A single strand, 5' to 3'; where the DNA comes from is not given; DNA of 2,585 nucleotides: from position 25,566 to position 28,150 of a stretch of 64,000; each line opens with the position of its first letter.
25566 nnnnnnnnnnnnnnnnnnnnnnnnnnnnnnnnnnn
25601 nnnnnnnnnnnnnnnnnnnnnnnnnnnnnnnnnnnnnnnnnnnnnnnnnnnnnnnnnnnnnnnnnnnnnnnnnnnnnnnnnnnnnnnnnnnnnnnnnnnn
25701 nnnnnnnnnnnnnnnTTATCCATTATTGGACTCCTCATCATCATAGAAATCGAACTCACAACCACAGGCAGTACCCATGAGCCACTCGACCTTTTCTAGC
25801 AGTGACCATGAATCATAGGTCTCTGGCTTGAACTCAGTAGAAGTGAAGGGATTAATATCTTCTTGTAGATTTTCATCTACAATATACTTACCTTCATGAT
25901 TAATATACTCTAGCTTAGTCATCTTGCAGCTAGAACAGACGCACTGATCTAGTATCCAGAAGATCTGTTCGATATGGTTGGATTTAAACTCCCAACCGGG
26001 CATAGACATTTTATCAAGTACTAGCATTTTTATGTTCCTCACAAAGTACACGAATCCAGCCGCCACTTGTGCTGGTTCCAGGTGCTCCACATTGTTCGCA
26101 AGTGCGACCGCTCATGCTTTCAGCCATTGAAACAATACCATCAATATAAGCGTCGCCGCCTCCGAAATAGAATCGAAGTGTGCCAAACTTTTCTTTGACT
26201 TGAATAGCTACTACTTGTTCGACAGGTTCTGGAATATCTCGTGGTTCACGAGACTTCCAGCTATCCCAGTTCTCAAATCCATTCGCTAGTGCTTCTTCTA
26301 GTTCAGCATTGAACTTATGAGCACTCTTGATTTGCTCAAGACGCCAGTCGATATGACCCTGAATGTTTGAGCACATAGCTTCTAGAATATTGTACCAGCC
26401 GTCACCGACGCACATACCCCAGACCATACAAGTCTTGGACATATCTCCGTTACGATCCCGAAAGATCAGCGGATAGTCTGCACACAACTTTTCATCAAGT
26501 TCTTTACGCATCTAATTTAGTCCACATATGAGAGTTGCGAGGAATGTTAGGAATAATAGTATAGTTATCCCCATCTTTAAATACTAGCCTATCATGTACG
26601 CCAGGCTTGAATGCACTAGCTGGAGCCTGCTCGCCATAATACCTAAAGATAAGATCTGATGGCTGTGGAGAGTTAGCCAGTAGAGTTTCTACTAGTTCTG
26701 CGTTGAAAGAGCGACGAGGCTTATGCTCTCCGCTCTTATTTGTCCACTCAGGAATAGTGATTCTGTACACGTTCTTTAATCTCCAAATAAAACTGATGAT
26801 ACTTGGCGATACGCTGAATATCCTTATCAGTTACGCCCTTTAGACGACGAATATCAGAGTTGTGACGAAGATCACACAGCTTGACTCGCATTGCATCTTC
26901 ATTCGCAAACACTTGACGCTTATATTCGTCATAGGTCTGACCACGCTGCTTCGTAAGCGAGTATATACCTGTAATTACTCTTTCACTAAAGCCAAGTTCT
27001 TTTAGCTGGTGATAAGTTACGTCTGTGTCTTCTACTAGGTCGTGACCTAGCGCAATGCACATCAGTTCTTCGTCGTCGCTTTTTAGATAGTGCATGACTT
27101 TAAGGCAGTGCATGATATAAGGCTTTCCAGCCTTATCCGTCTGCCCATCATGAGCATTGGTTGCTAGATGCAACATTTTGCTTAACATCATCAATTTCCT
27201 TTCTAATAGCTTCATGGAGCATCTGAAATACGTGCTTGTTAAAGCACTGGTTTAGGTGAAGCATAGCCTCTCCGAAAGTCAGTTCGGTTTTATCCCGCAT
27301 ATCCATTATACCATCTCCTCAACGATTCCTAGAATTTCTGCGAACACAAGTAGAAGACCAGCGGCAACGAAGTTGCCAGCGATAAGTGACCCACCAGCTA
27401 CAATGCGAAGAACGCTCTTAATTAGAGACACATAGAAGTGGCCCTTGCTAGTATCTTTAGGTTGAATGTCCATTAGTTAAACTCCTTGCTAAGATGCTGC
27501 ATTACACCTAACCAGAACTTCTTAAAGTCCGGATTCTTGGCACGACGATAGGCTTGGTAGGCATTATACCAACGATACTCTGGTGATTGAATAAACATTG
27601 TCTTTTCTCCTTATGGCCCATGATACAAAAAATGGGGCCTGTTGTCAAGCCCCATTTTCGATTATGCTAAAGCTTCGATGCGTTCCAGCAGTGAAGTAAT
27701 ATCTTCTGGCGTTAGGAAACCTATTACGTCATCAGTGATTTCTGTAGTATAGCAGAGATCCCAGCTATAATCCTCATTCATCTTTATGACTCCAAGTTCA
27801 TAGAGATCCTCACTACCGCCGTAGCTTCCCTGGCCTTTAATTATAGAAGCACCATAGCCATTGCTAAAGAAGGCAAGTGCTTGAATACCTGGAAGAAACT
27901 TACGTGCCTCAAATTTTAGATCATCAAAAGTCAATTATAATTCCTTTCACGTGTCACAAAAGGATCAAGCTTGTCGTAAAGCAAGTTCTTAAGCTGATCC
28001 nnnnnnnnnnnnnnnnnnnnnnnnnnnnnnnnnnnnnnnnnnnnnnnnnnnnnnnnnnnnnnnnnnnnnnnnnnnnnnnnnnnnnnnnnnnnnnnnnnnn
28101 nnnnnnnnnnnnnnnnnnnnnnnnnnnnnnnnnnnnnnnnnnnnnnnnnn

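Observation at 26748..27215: (p)ppGpp-hydrolase-type HD domain protein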

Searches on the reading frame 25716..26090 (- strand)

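Call 22: search_protein_families(library=phrogs, proteins=[window:25716-26090:-], max_evalue=0.001)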
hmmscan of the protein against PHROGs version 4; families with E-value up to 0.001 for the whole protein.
window:25716-26090:- (124 aa): 1 family
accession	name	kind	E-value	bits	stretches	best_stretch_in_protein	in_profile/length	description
phrog_33184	-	unknown function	1.3e-17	65.2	1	24-117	7-96/125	-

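Call 58: search_protein_families(library=padloc, proteins=[window:25716-26090:-], max_evalue=0.01)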
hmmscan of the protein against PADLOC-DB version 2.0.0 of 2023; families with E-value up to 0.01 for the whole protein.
window:25716-26090:- (124 aa): 0 families

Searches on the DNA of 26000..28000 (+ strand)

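Call 7: search_dna_similar(query=window:26000-28000:+, collection=phages, mode=near, max_rows=15)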
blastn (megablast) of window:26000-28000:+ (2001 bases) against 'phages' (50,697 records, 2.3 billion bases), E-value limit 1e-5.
No match.

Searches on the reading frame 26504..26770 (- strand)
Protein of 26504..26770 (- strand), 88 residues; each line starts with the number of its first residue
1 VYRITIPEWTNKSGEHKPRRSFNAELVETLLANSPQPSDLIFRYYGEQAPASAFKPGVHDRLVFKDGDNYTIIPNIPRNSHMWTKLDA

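Call 22: search_protein_families(library=phrogs, proteins=[window:26504-26770:-], max_evalue=0.001)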
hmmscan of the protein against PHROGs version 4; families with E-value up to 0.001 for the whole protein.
window:26504-26770:- (88 aa): 0 families

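Call 58: search_protein_families(library=padloc, proteins=[window:26504-26770:-], max_evalue=0.01)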
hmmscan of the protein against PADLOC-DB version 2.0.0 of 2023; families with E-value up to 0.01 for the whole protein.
window:26504-26770:- (88 aa): 0 families
